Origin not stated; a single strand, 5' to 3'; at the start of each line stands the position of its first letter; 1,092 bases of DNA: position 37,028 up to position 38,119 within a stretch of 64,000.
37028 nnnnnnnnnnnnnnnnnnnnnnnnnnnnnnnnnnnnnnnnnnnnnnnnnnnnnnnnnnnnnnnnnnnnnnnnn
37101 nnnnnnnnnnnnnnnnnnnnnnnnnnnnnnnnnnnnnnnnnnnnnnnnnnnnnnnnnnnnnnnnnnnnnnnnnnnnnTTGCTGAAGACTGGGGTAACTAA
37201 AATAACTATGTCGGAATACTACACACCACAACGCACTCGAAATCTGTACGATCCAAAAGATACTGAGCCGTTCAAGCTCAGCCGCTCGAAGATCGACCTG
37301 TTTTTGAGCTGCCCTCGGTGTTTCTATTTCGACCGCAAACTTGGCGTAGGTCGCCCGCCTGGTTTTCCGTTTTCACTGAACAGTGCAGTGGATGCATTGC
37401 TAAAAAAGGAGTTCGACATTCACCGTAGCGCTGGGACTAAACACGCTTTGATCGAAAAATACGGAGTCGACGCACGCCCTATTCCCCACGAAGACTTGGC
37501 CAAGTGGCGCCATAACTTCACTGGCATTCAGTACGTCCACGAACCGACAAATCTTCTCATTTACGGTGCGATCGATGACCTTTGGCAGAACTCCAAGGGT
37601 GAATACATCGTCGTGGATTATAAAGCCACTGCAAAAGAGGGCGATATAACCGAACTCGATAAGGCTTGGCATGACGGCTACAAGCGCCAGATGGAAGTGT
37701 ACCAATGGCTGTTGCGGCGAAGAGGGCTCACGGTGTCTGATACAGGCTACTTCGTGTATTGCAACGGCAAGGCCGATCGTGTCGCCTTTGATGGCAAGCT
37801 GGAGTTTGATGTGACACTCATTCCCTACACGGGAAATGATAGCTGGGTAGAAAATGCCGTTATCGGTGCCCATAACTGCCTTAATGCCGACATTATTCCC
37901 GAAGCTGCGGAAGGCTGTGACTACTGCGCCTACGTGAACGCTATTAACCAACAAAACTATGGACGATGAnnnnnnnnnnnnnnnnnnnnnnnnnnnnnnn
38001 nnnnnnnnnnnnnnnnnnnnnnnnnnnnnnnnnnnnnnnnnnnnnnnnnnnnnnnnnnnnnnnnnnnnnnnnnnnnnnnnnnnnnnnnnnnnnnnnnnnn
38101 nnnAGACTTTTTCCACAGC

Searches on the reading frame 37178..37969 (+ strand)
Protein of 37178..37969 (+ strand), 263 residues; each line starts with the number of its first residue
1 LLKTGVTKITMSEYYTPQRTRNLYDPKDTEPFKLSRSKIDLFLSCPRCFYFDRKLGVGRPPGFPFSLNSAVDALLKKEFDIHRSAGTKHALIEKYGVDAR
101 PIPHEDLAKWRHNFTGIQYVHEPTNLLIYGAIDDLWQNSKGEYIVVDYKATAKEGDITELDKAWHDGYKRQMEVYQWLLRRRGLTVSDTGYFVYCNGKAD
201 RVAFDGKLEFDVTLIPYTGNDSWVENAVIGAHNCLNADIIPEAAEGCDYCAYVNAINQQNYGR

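Call 3: search_protein_families(library=pfam, proteins=[window:37178-37969:+], max_evalue=0.01)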
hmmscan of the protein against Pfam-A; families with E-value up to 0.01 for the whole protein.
window:37178-37969:+ (263 aa): 1 family
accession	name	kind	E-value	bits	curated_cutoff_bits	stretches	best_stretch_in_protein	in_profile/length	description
PF12705.13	PDDEXK_1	-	1.3e-13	51.9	22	1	94-253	105-243/247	PD-(D/E)XK nuclease superfamily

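Call 4: search_protein_families(library=padloc, proteins=[window:37178-37969:+], max_evalue=0.01)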
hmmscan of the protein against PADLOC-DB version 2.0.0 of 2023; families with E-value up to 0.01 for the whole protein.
window:37178-37969:+ (263 aa): 6 families
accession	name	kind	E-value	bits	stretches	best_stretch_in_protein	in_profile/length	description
PDLC01250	Cas4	-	1.3e-09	36.6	1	39-253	6-164/168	"CAS-I,CAS-II,CAS-III,CAS-IV,CAS-V,CAS-VI; acquisition_associated"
PDLC01447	Cas4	-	2e-07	29.6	1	34-253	5-154/161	"CAS-I,CAS-II,CAS-III,CAS-IV,CAS-V,CAS-VI; acquisition_associated"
PDLC00943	Cas4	-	3.6e-07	28.3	1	129-253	69-175/180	CRISPR-associated protein Cas4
PDLC00944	Cas4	-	3.2e-05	22.2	1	128-254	66-174/177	Cas4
PDLC02087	Cas4b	-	0.00028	19.1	1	125-199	71-138/189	-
PDLC01611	Cas4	-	0.0067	14.7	0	134-253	56-153/158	"CAS-I,CAS-II,CAS-III,CAS-IV,CAS-V,CAS-VI; acquisition_associated"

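Call 5: search_protein_families(library=ncbifam, proteins=[window:37178-37969:+], max_evalue=0.01)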
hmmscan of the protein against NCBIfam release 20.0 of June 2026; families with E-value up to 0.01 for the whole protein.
window:37178-37969:+ (263 aa): 1 family
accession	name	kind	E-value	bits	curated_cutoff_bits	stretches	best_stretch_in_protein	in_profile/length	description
TIGR00372.1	cas4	equivalog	1.4e-06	28.3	65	1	129-253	69-175/180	CRISPR-associated protein Cas4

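Call 36: search_protein_families(library=phrogs, proteins=[window:37178-37969:+], max_evalue=0.00001)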
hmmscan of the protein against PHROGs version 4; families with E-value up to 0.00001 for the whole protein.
window:37178-37969:+ (263 aa): 2 families
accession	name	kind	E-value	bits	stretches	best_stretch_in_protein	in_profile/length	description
phrog_31195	-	unknown function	3.1e-16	60.6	1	33-254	5-222/232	-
phrog_1706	-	DNA, RNA and nucleotide metabolism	1.5e-09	38.7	1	126-256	120-242/293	CRISPR/Cas system associated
